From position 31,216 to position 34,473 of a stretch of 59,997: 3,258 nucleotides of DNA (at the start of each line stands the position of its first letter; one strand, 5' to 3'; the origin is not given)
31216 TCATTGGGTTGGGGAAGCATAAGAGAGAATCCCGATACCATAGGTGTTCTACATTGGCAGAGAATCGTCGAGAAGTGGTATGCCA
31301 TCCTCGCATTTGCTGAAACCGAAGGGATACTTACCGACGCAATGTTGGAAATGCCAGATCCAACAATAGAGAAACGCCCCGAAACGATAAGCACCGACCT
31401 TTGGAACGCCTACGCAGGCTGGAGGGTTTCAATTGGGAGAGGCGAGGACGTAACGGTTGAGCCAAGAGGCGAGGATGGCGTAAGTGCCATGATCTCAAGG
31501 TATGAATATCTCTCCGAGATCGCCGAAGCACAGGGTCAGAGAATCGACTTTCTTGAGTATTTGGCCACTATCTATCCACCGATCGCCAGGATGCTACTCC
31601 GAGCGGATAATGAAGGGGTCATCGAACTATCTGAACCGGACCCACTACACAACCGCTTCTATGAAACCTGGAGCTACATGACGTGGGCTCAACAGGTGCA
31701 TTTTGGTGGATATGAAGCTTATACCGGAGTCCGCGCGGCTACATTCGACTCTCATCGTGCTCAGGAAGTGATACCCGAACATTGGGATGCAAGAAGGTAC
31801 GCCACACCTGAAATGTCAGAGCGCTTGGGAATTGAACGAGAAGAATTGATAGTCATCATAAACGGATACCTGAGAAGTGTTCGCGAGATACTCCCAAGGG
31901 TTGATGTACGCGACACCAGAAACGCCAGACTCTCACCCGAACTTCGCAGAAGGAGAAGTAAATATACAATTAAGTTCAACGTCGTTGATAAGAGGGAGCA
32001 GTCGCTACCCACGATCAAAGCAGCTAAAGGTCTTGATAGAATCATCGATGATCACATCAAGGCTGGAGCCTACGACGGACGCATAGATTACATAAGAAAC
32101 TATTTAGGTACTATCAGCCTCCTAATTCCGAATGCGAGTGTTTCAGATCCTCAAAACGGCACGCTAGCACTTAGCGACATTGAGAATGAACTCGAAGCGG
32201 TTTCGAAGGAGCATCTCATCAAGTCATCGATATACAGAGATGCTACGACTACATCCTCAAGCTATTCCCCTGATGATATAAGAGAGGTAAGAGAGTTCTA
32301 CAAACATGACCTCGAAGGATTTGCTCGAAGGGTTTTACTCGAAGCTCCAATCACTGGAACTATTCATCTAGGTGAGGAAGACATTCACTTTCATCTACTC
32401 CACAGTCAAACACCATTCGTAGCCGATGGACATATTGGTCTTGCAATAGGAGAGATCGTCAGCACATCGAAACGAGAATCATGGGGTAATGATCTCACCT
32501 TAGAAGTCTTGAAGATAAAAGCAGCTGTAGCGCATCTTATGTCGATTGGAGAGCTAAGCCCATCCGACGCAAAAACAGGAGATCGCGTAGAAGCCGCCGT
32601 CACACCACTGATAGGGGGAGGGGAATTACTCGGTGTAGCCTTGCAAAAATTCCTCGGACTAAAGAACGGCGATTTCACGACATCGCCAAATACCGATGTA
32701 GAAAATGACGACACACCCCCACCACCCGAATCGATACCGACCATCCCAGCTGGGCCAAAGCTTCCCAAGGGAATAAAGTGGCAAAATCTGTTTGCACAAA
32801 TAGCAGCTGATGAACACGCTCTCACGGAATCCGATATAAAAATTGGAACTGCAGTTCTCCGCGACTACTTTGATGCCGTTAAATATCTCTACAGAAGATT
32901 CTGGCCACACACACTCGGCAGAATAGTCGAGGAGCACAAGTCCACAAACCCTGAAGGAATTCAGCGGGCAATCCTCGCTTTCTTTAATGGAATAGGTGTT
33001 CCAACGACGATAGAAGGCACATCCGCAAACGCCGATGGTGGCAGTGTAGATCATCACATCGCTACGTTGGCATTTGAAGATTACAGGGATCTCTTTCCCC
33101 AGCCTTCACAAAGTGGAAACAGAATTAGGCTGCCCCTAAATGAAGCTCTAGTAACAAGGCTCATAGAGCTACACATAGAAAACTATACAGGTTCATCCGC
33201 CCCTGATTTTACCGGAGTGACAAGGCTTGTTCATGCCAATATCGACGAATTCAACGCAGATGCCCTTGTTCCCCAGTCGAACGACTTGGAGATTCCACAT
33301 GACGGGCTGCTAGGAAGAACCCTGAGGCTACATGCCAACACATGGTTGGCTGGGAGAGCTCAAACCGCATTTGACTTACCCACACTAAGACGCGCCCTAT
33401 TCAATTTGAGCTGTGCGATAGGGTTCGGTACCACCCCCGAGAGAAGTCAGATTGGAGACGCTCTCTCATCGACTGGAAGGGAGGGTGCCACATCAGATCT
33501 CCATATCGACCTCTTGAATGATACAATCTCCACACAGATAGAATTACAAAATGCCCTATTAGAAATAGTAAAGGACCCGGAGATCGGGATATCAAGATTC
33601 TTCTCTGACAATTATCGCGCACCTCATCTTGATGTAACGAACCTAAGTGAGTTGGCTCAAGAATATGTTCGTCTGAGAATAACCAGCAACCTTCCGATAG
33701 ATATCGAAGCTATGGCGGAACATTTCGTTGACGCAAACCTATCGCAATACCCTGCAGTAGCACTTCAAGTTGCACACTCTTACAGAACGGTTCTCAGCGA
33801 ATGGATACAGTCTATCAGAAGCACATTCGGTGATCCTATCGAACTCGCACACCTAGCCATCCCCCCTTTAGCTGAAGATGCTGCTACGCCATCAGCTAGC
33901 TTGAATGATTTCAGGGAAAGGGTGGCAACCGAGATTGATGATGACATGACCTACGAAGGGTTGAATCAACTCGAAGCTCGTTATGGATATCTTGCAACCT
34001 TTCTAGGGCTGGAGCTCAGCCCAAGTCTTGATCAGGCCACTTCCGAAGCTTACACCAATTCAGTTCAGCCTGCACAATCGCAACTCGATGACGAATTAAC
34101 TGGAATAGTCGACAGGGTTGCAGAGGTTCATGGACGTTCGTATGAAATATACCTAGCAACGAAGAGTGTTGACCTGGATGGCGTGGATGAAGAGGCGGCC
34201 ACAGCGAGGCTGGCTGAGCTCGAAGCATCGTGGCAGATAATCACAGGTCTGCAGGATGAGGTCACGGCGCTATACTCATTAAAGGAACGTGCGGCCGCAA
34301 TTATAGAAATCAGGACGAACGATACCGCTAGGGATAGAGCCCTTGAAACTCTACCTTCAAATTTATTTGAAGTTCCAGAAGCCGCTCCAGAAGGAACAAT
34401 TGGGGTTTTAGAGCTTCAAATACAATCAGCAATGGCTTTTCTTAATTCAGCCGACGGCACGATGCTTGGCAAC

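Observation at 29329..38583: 9.3-kb ORFan (~3,080 aa) inserted between two conserved housekeeping operons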

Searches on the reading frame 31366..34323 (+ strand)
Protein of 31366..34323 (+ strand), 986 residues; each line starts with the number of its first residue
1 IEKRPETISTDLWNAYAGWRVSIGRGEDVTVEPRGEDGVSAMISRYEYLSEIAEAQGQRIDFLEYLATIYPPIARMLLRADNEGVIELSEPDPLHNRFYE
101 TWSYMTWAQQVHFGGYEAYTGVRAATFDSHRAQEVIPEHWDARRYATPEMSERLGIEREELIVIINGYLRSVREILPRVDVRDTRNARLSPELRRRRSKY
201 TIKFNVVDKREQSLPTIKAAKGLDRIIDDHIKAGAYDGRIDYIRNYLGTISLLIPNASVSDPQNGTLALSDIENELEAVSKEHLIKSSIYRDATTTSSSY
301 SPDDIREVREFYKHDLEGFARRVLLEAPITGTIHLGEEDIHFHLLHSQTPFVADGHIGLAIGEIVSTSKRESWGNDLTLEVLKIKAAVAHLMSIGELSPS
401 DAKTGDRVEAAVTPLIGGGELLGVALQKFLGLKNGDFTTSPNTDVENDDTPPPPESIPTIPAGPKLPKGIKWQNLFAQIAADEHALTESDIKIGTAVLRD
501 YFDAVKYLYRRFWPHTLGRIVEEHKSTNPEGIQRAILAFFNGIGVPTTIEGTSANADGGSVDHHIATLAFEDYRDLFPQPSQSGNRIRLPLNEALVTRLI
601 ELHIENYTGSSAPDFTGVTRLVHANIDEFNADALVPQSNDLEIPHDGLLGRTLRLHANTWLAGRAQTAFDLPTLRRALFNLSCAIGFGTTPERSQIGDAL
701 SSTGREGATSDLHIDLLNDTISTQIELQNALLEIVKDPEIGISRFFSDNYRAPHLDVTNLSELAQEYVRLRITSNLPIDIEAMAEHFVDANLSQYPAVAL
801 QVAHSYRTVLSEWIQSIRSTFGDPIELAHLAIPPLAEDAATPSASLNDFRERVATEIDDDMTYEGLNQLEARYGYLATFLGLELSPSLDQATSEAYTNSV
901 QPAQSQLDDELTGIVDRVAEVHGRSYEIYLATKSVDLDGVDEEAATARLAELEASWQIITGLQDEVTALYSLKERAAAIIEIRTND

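Call 94: predict_structure(alignment_id=A7)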
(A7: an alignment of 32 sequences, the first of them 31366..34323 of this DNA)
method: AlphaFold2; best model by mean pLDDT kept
length: 986 residues; sequences in the alignment: 32
mean_pLDDT: 81.9   pTM: 0.65
mean pLDDT of the five models: 81.9, 80.4, 78.1, 77.5, 77.2
residues with pLDDT >= 90: 321; 70-90: 535; 50-70: 67; < 50: 63
segments of 3 or more residues with pLDDT < 50: 208-223, 293-299, 436-461, 551-557, 637-640
pLDDT, mean of each block of 10 residues (from residue 1): 70 89 85 80 92 93 93 93 92 83 89 80 80 83 90 88 93 89 79 81 67 30 58 79 90 87 80 92 86 50 73 83 78 87 75 76 86 90 92 87 89 86 91 56 31 34 72 88 88 90 74 82 85 91 75 52 88 88 78 85 75 85 92 61 81 86 73 89 87 91 74 91 93 93 91 80 92 87 79 74 88 92 94 92 92 94 94 93 89 95 91 88 81 57 76 81 84 87 68
secondary structure, 60 per line:
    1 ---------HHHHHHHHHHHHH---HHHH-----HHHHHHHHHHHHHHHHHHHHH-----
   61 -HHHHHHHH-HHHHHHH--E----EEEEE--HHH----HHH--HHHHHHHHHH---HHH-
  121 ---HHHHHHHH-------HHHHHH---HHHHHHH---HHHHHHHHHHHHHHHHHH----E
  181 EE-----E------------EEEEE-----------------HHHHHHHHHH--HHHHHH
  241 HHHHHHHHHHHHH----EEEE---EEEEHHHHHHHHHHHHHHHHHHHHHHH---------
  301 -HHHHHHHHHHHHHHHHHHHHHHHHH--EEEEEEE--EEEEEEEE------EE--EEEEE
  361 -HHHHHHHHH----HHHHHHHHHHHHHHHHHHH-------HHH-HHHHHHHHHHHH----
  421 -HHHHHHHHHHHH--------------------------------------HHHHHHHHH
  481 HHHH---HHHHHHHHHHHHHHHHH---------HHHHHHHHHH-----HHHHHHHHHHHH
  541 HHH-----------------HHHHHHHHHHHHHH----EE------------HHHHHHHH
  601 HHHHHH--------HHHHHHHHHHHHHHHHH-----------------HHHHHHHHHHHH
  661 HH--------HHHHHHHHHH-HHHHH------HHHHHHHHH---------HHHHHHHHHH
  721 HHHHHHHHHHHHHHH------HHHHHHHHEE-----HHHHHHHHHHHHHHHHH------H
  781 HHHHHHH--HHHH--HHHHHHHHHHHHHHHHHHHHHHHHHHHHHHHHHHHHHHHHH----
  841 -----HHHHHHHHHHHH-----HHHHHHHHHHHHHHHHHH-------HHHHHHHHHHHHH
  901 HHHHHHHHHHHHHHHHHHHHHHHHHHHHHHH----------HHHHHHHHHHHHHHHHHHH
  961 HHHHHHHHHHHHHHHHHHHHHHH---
elements in order (helices of 4 or more, strands of 3 or more residues): H10-22 H26-29 H35-55 H62-69 H71-77 E85-89 H104-113 H124-131 H139-144 H148-154 H158-175 E180-182 E201-205 H223-232 H235-253 E258-261 E265-268 H269-291 H302-326 E329-335 E338-345 E356-360 H362-370 H375-393 H405-416 H422-433 H472-484 H488-504 H514-523 H529-543 H561-574 H593-606 H615-631 H649-662 H671-680 H682-686 H693-701 H711-735 H742-749 H757-773 H780-787 H790-793 H796-836 H846-857 H863-880 H888-931 H942-983

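Call 96: fold_search(model_id=the predicted structure, library=pdb)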
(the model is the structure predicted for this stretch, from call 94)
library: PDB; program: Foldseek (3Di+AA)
matches with E <= 10: 89; with E <= 0.001: 0
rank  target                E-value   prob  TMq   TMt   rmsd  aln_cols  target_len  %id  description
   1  8wkt_B                6.7e-01  0.06  0.08  0.08  26.3       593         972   11  Cryo-EM structure of DSR2-DSAD1 complex (released 2024-05-22)
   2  9gkb_A                9.9e-01  0.02  0.06  0.07  36.4       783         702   10  TRPC5 in complex with spin-labelled ligand SpinPico1 (released 2025-09-03)
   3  8a3t_K                1.0e+00  0.06  0.09  0.13  27.2       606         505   11  S. cerevisiae APC/C-Cdh1 complex (released 2022-08-31)
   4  8otz_EU               1.2e+00  0.08  0.06  0.14  23.5       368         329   13  48-nm repeat of the native axonemal doublet microtubule from bovine sperm (released 2023-11-22)
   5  6sga_F2               1.2e+00  0.04  0.08  0.08  28.6       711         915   11  Body domain of the mt-SSU assemblosome from Trypanosoma brucei (released 2019-09-18)
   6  8j07_k9               1.3e+00  0.04  0.11  0.04  70.3      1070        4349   12  96nm repeat of human respiratory doublet microtubule and associated axonemal complexes (released 2023-07-26)
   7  8xvi_R                1.7e+00  0.02  0.05  0.10  28.8       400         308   11  Cryo-EM structure of ETAR bound with Endothelin1 (released 2024-08-28)
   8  5iy7_M                1.7e+00  0.11  0.06  0.15  20.3       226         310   10  Human holo-PIC in the open state (released 2016-05-18)
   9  8wak_R                2.3e+00  0.07  0.05  0.14  20.7       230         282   10  Structure of transcribing complex 2 (TC2), the initially transcribing complex with Pol II positioned 2nt downstream of (released 2023-12-06)
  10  3zil_A                2.7e+00  0.03  0.07  0.13  24.5       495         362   11  Structure of the Wpl1 protein (released 2013-02-20)
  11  5nxa_E                2.7e+00  0.03  0.08  0.13  27.6       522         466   11  Crystal structure of Neanderthal Adenylosuccinate Lyase (ADSL)in complex with its products AICAR and fumarate (released 2018-05-30)
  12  1ais_B                2.8e+00  0.10  0.06  0.22  19.6       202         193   12  TATA-BINDING PROTEIN/TRANSCRIPTION FACTOR (II)B/TATA-BOX COMPLEX FROM PYROCOCCUS WOESEI (released 1997-07-07)
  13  5wh1_B                2.9e+00  0.04  0.05  0.14  16.2       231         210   10  Apo form of the C-terminal region of human Transcription Factor IIB (released 2017-11-29)
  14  9hny_F2               3.0e+00  0.02  0.06  0.07  31.0       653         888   10  Mitoribosomal small subunit in complex with Mettl15 and Mettl17 (released 2025-03-26)
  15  8pmp_A                3.0e+00  0.01  0.06  0.08  36.9       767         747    9  Structure of the human nuclear cap-binding complex bound to ARS2[147-871] and m7GTP (released 2024-01-17)
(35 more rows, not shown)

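Call 99: fold_search(model_id=the predicted structure, library=viral)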
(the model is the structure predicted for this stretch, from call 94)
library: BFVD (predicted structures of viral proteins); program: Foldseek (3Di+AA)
matches with E <= 10: 128; with E <= 0.001: 0
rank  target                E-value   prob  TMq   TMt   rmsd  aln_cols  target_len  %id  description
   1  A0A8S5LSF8            4.2e-01  0.08  0.07  0.12  33.8       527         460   11  Nucleotide modification associated domain 1 [Siphoviridae sp. ctYBm1]
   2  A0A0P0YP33            4.5e-01  0.06  0.08  0.10  36.6       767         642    9  (no name in the UniProt tables at hand)
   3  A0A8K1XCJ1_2          5.4e-01  0.12  0.10  0.10  30.8       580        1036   12  (no name in the UniProt tables at hand)
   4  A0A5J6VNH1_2          5.4e-01  0.03  0.07  0.07  44.5       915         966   10  Uncharacterized protein [Megaviridae environmental sample]
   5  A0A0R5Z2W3            5.6e-01  0.06  0.08  0.08  37.7       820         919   11  Tegument protein U30 [phocid gammaherpesvirus 3]
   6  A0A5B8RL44            6.1e-01  0.06  0.08  0.11  23.6       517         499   11  Uncharacterized protein [Iridovirus Liz-CrIV]
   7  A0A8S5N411            7.3e-01  0.06  0.06  0.08  30.0       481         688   12  Minor tail protein [Podoviridae sp. ctiJY10]
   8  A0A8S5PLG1            8.6e-01  0.04  0.08  0.07  35.1       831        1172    9  Putative mechanosensitive channel protein [Siphoviridae sp. ctRcp9]
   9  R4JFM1                1.2e+00  0.10  0.07  0.15  23.0       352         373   11  (no name in the UniProt tables at hand)
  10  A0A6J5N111            1.2e+00  0.03  0.07  0.08  39.3       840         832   10  Uncharacterized protein [uncultured Caudovirales phage]
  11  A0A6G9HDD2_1          1.2e+00  0.03  0.08  0.08  36.6       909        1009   11  Kinesin-like ATPase [Carcinus maenas virus 1]
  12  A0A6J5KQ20            1.3e+00  0.03  0.07  0.11  30.5       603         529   10  Uncharacterized protein [uncultured Caudovirales phage]
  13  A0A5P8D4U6            1.4e+00  0.02  0.06  0.07  66.5       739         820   12  (no name in the UniProt tables at hand)
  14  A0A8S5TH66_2          1.4e+00  0.04  0.09  0.11  40.6       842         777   13  Tail tape measure [Siphoviridae sp. ctTfn5]
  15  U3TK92                1.7e+00  0.01  0.06  0.05  39.7       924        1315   11  Putative internal core protein [Ralstonia phage RSB3]
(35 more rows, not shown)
